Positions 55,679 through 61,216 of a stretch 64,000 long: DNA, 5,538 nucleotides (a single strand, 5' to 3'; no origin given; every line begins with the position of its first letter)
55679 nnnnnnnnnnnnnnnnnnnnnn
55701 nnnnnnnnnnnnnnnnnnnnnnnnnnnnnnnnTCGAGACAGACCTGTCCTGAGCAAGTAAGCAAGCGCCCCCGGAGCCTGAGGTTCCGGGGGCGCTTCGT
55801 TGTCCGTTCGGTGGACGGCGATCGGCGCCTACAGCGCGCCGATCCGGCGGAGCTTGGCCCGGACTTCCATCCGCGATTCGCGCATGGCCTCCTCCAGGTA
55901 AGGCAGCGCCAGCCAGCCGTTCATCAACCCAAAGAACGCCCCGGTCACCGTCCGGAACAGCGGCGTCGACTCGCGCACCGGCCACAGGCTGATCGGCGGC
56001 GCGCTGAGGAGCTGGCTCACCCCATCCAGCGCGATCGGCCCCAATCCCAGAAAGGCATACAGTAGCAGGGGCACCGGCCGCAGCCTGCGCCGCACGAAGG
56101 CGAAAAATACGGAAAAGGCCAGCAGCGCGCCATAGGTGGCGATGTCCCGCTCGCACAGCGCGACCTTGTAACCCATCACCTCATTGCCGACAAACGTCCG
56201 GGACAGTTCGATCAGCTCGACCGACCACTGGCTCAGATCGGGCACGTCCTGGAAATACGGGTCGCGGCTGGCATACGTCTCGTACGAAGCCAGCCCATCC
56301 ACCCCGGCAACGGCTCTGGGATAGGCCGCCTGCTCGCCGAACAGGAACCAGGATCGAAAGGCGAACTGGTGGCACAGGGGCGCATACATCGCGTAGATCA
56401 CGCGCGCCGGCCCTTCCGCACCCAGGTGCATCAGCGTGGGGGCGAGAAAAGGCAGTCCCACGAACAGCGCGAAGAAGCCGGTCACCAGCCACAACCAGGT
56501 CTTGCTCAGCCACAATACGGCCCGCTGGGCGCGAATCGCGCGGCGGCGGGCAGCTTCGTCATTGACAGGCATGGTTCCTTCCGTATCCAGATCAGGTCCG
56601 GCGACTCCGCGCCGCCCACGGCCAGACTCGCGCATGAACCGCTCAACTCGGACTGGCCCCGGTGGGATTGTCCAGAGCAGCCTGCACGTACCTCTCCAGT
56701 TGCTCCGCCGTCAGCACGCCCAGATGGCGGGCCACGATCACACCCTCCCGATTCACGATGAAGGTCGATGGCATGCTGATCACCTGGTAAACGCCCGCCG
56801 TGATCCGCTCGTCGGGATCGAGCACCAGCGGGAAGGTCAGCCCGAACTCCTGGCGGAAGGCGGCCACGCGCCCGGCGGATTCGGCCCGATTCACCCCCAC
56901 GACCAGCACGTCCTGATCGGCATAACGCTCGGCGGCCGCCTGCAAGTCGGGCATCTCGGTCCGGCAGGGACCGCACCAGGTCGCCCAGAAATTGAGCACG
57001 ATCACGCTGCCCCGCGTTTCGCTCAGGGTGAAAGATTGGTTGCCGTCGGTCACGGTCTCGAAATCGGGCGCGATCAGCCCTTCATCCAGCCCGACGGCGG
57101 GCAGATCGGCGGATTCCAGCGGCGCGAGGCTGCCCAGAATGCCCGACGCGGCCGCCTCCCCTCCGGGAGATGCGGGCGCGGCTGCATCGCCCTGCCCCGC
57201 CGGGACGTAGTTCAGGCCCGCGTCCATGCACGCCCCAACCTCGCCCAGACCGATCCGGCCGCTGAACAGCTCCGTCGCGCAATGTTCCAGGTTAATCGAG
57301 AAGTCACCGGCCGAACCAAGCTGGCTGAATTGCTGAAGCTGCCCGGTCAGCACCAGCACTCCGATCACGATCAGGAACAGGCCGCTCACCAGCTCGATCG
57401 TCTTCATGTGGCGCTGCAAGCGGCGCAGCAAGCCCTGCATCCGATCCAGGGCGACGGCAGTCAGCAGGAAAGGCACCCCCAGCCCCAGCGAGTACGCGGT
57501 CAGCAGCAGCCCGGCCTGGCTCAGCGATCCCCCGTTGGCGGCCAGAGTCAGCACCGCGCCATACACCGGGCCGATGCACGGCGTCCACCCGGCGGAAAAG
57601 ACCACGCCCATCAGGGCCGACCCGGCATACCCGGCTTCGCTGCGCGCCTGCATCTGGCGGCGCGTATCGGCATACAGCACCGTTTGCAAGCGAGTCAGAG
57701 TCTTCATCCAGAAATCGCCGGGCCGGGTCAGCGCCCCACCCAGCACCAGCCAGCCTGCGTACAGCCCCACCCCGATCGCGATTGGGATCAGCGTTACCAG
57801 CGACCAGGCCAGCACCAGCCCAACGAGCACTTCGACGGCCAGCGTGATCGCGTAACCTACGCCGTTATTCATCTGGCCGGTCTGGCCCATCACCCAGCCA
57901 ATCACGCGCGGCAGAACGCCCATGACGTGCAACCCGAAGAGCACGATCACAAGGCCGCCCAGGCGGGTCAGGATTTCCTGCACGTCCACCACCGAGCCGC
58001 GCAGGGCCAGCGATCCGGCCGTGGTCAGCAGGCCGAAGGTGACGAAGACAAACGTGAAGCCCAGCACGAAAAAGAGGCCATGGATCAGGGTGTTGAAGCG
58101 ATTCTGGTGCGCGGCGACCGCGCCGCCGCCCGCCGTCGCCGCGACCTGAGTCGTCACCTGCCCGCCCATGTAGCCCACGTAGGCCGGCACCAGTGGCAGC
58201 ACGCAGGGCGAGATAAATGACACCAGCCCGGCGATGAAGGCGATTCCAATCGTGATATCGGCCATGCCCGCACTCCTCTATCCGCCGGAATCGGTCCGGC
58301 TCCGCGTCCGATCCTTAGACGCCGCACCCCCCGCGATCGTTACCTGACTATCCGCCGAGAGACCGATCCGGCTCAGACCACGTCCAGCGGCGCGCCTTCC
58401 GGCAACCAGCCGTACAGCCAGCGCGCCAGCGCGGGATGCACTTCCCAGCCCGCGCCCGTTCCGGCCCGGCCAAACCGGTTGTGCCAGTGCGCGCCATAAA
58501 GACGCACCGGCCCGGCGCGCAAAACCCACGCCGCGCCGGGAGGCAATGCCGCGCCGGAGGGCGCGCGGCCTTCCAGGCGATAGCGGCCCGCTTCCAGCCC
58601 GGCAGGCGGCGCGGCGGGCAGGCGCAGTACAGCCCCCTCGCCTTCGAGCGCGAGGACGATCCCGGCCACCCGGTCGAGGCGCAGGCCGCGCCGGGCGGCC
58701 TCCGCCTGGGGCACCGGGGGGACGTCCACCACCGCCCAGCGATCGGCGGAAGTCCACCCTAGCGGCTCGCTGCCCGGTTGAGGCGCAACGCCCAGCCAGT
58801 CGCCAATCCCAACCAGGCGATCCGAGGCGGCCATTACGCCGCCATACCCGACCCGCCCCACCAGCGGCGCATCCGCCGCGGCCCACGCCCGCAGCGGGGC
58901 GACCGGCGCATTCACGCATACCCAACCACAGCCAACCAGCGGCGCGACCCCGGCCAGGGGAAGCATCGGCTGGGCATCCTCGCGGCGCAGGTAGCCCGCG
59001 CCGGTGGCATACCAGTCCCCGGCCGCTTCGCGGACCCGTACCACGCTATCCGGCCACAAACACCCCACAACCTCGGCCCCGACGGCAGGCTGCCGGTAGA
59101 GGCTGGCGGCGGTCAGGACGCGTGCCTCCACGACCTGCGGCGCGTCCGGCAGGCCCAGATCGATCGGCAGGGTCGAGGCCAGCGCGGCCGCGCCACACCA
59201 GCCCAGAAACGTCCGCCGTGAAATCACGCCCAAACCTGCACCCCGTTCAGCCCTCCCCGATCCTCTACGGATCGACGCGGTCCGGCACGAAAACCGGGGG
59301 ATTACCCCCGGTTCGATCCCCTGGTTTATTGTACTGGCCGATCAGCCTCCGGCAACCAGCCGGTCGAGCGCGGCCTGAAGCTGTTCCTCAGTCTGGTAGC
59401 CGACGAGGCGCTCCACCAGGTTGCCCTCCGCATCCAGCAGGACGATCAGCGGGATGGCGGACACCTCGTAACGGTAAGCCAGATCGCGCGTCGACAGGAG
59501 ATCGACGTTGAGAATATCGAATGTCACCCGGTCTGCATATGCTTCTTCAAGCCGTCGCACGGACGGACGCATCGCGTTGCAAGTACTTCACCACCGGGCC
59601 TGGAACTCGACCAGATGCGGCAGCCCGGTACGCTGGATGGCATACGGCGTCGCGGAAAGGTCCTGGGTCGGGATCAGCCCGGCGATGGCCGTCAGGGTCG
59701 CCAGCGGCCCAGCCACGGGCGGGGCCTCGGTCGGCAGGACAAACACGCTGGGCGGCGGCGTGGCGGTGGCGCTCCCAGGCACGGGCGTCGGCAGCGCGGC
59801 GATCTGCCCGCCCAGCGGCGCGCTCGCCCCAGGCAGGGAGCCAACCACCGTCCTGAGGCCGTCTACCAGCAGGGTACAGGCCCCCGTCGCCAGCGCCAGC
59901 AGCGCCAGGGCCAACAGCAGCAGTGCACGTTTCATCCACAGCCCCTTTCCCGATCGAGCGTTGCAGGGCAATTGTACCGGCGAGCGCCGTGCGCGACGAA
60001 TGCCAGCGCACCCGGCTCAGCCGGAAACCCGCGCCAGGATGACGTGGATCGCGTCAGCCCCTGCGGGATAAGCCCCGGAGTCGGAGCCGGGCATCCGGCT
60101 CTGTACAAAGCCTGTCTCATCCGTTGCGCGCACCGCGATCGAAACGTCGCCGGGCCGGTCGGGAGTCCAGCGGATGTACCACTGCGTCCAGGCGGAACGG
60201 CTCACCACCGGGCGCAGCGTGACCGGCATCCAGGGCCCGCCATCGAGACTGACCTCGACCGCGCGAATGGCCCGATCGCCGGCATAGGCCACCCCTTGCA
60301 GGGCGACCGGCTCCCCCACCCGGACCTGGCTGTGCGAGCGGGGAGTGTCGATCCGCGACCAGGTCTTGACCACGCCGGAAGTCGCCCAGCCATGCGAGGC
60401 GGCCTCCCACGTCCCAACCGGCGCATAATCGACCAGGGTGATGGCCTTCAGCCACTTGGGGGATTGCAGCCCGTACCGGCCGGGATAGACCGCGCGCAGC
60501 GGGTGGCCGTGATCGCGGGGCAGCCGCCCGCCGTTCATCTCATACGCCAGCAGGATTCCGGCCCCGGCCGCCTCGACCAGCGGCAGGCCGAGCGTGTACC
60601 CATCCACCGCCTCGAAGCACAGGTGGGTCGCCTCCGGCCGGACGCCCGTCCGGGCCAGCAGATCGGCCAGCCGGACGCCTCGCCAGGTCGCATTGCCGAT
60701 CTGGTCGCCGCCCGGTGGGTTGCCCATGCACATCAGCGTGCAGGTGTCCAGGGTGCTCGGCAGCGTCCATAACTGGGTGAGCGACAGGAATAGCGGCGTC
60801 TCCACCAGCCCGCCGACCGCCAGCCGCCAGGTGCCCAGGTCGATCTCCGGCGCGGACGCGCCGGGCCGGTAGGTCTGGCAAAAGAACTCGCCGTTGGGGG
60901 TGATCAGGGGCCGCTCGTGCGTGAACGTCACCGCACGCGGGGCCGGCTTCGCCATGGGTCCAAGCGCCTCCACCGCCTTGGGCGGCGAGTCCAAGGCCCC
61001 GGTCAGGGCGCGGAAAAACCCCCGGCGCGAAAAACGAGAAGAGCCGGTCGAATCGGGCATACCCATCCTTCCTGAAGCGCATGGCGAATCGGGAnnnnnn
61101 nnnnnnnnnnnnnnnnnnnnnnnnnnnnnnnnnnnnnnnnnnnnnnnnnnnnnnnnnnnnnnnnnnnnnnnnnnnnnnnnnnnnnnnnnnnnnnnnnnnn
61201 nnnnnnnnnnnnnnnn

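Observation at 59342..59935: In-frame TGA exactly at the first Cys of a thioredoxin CxxC motif: candidate UxxC selenoprotein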

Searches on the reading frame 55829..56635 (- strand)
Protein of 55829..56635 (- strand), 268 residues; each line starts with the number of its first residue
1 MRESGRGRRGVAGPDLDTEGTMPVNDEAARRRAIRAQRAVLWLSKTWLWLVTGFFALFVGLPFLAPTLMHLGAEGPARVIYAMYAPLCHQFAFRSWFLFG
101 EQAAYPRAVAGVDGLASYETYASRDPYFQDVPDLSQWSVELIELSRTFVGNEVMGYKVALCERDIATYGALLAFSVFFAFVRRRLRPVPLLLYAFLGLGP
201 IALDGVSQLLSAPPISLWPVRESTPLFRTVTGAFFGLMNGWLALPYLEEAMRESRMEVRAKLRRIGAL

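Call 6: search_protein_families(library=pfam, proteins=[window:55829-56635:-], max_evalue=0.01)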
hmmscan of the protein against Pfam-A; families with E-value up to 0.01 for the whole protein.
window:55829-56635:- (268 aa): 1 family
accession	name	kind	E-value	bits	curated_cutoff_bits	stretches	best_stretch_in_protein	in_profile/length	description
PF09858.14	DUF2085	-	9.1e-12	45.7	25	1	153-239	11-87/90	Predicted membrane protein (DUF2085)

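Call 30: search_protein_families(library=ncbifam, proteins=[window:55829-56635:-], max_evalue=0.01)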
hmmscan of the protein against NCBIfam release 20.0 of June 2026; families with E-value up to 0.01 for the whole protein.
window:55829-56635:- (268 aa): 0 families

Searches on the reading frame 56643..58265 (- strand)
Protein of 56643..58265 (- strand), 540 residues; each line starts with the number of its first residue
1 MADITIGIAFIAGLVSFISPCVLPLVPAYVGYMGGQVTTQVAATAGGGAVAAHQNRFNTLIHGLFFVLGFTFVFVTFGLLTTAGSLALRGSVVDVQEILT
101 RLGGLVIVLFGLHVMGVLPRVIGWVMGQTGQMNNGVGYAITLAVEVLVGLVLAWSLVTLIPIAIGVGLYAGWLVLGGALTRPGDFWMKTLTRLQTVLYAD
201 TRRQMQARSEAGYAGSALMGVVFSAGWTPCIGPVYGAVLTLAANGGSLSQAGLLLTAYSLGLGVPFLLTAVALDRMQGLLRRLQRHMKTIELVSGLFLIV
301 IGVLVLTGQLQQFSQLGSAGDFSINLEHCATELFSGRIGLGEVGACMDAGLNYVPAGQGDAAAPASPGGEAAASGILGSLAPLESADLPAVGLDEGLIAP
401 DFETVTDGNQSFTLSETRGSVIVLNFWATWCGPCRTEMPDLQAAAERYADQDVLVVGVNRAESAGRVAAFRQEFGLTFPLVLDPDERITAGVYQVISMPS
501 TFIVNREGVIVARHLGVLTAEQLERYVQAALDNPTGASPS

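Call 6: search_protein_families(library=pfam, proteins=[window:56643-58265:-], max_evalue=0.01)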
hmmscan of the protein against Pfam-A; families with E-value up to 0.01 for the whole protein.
window:56643-58265:- (540 aa): 6 families
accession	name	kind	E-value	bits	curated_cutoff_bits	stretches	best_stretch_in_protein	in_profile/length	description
PF00578.27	AhpC-TSA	-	3.2e-26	92.1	26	1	398-512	4-123/124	AhpC/TSA family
PF08534.16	Redoxin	-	8e-24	84.6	26.6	1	399-521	6-139/148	Redoxin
PF00085.26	Thioredoxin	-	5.4e-10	39.6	23.5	1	420-465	19-63/103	Thioredoxin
PF02683.22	DsbD_TM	-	1.1e-08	35.1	27.1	1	111-306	18-215/219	Cytochrome C biogenesis protein transmembrane domain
PF13905.12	Thioredoxin_8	-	4.3e-08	33.8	27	1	419-508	1-92/94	Thioredoxin-like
PF13098.12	Thioredoxin_2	-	0.003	18.3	27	1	418-526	4-103/104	Thioredoxin-like domain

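Call 30: search_protein_families(library=ncbifam, proteins=[window:56643-58265:-], max_evalue=0.01)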
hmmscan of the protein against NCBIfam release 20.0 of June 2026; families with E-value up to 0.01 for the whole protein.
window:56643-58265:- (540 aa): 20 families
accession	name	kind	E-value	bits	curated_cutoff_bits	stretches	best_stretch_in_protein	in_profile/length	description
NF002854.0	PRK03147.1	subfamily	1.6e-32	112.8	170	1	395-529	38-171/176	thiol-disulfide oxidoreductase ResA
NF041202.1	StoA_CxxC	exception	6.8e-22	78.1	210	1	417-527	50-161/163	endospore biogenesis thiol-disulfide oxidoreductase StoA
TIGR00385.1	dsbE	subfamily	3.1e-16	59.5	123.15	1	416-530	60-170/173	DsbE family thiol:disulfide interchange protein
NF047696.1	ThlDiSintTplARhiz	equivalog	1.2e-15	57.9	230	1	378-516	55-199/219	thiol:disulfide interchange protein TlpA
NF045694.1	seleno_TsoB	exception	2.1e-15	55.8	805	2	203-306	289-391/572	rhodanese/DsbD fusion-like selenoprotein TsoB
NF011941.0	PRK15412.1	equivalog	1.1e-12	47.8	359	1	417-528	66-173/185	thiol:disulfide interchange protein DsbE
TIGR01068.1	thioredoxin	equivalog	4.6e-12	46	96.8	1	419-460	14-54/101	thioredoxin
NF041054.1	WAxxUGC_long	equivalog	3e-11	43.2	300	1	399-513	84-197/354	ResA-like WAxxUGC motif-containing protein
NF040495.1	tranport_ArsG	equivalog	1.4e-10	40.9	200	2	133-306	46-221/225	aromatic aminobenezylarsenical efflux permease ArsG family transporter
NF006898.0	PRK09381.1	equivalog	3.5e-07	30.6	138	1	420-451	22-53/109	thioredoxin TrxA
NF008229.0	PRK10996.1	equivalog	4.9e-06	26.3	125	1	420-462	53-94/141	thioredoxin TrxC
NF038285.1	deiodinase_rel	hypoth_equivalog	6.5e-06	25.8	250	1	397-458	180-244/347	deiodinase family protein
NF040769.1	SelL_rel_redox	subfamily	1.2e-05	25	120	1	431-488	37-94/173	SelL-related redox protein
NF047697.1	ThioredTrxAClost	equivalog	3.2e-05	24.1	140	1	417-474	16-70/105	thioredoxin TrxA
TIGR01126.1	pdi_dom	equivalog_domain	9.6e-05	22.6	107.2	1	419-460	14-57/105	protein disulfide-isomerase domain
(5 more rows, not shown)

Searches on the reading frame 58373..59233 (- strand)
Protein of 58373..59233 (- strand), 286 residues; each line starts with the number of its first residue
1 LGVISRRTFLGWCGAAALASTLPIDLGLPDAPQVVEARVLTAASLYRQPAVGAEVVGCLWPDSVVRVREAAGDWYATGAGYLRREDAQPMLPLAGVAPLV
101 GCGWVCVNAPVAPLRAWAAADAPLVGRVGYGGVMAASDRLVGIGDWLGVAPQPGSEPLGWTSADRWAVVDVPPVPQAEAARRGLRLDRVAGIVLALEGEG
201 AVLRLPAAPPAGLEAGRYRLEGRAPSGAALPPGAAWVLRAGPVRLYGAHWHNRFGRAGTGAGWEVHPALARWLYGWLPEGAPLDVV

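Call 6: search_protein_families(library=pfam, proteins=[window:58373-59233:-], max_evalue=0.01)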
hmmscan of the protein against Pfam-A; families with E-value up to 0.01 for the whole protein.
window:58373-59233:- (286 aa): 1 family
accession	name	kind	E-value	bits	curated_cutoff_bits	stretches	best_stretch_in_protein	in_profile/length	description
PF10518.14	TAT_signal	-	0.0025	18.1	22.7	0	4-23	2-21/21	TAT (twin-arginine translocation) pathway signal sequence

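Call 30: search_protein_families(library=ncbifam, proteins=[window:58373-59233:-], max_evalue=0.01)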
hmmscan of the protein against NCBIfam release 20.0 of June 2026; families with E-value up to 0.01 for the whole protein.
window:58373-59233:- (286 aa): 0 families

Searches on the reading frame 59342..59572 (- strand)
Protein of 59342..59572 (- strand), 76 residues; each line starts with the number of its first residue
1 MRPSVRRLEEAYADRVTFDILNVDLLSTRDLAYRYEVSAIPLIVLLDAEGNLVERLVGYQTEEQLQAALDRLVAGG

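Call 58: list_cluster_members(proteins=[P0002, P0003, P0012, P0016, P0018, P0021, P0022, P0026, window:59342-59572:-, P0001])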
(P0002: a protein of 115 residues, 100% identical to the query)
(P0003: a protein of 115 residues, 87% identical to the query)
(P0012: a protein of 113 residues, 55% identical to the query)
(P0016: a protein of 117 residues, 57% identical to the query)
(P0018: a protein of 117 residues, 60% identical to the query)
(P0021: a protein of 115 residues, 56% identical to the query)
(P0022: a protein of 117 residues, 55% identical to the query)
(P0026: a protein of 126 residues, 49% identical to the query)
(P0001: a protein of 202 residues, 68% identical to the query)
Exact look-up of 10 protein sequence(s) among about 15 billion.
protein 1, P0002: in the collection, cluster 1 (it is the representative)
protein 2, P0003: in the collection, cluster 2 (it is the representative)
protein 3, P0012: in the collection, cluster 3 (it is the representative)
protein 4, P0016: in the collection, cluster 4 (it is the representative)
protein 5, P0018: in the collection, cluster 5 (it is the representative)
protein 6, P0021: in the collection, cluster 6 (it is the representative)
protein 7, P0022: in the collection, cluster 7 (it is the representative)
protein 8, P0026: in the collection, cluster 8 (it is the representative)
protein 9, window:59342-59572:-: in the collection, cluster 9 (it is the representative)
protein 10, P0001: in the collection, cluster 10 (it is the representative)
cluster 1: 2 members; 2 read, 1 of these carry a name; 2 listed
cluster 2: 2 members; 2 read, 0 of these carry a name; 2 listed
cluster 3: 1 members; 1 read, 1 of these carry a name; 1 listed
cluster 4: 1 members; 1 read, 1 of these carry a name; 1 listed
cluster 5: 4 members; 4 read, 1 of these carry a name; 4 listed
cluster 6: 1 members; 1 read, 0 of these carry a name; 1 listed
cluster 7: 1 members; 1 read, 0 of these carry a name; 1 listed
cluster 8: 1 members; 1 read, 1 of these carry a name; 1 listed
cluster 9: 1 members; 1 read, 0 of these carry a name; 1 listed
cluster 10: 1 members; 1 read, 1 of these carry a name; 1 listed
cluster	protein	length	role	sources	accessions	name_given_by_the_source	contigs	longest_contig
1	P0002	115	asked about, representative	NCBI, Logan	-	-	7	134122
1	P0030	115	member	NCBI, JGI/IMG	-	hypothetical protein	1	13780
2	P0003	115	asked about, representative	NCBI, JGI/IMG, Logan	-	-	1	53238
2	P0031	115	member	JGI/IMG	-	-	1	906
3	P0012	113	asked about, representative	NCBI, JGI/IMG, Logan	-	hypothetical protein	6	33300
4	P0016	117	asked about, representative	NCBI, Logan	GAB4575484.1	MAG: hypothetical protein Kow0077_27240 [Anaerolineae bacterium]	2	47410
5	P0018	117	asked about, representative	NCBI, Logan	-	-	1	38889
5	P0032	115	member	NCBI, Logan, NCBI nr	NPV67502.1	MAG: hypothetical protein HPY64_10190 [Anaerolineae bacterium] | hypothetical protein [Anaerolineae bacterium]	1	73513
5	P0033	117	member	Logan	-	-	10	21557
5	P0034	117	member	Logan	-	-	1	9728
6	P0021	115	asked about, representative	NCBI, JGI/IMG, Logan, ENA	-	-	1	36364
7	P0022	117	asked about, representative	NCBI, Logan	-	-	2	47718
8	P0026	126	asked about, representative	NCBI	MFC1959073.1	hypothetical protein ACFLYO_00030 [Chloroflexota bacterium]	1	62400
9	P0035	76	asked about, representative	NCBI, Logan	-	-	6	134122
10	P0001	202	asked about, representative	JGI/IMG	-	thiol-disulfide isomerase/thioredoxin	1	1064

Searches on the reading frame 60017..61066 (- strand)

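Call 6: search_protein_families(library=pfam, proteins=[window:60017-61066:-], max_evalue=0.01)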
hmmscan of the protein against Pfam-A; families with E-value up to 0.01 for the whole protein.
window:60017-61066:- (349 aa): 3 families
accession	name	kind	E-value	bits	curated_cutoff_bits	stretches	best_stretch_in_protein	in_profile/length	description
PF00174.25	Oxidored_molyb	-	8.1e-42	143.1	24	1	72-220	4-169/169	Oxidoreductase molybdopterin binding domain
PF03404.22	Mo-co_dimer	-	1.4e-05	25.6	22.7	1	237-323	11-115/138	Mo-co oxidoreductase dimerisation domain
PF17957.7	Big_7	-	0.00058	20.9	24.1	1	238-311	4-69/70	Bacterial Ig domain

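Call 30: search_protein_families(library=ncbifam, proteins=[window:60017-61066:-], max_evalue=0.01)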
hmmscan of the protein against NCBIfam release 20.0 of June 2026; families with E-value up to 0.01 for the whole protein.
window:60017-61066:- (349 aa): 4 families
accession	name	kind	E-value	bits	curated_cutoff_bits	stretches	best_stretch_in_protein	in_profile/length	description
TIGR04555.1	sulfite_DH_soxC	equivalog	2.4e-39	135.4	420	1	51-324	83-375/408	sulfite dehydrogenase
NF052245.1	SorA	equivalog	4.5e-37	127.7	600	2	51-221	66-255/396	SorA family sulfite dehydrogenase catalytic subunit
NF052247.1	SorT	equivalog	6.8e-21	74.5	570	1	169-333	200-373/387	SorT family sulfite dehydrogenase catalytic subunit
NF003767.0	PRK05363.1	equivalog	1.1e-12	47.9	207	1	63-224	84-258/320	protein-methionine-sulfoxide reductase catalytic subunit MsrP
